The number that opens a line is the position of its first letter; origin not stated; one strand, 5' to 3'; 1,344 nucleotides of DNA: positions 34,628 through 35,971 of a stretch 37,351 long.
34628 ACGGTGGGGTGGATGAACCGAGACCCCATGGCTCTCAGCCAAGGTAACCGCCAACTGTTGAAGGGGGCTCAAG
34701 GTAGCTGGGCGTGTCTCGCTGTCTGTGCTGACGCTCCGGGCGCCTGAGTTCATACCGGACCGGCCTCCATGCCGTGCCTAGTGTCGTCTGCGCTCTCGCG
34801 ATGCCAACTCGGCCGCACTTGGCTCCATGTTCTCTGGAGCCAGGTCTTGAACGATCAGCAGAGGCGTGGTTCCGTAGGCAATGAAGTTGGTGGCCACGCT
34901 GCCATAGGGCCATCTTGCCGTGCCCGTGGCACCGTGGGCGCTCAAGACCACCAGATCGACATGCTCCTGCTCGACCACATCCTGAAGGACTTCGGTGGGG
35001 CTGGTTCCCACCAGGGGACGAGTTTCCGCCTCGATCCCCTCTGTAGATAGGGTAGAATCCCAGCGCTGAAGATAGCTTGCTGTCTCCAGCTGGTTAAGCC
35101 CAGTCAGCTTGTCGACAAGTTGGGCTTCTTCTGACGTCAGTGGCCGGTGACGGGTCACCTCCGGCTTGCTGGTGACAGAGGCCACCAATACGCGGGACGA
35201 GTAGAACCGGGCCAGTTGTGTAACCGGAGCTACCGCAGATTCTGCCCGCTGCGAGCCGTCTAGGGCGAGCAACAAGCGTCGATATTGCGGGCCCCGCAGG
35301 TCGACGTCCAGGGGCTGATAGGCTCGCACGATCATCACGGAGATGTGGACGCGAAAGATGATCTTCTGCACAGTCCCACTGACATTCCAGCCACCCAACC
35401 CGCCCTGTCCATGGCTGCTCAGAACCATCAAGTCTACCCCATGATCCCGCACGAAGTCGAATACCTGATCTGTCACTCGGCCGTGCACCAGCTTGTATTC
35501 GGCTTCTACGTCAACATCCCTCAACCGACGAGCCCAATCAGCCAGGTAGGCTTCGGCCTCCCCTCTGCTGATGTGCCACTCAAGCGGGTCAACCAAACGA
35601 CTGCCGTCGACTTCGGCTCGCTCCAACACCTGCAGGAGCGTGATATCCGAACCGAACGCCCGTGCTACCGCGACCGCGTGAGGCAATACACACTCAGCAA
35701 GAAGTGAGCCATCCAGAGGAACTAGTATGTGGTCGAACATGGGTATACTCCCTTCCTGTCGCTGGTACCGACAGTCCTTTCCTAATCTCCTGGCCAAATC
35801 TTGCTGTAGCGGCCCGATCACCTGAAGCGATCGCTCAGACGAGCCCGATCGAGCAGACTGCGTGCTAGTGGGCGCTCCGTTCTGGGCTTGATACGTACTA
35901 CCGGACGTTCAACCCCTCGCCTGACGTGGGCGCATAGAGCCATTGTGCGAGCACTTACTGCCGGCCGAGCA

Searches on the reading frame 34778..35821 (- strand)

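Call 69: search_protein_families(library=pfam, proteins=[window:34778-35821:-], max_evalue=0.0001)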
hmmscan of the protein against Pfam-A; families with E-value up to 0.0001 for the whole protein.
window:34778-35821:- (347 aa): 1 family
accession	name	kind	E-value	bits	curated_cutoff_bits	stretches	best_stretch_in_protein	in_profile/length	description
PF00582.32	Usp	-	1.2e-37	130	24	2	28-166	1-141/141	Universal stress protein family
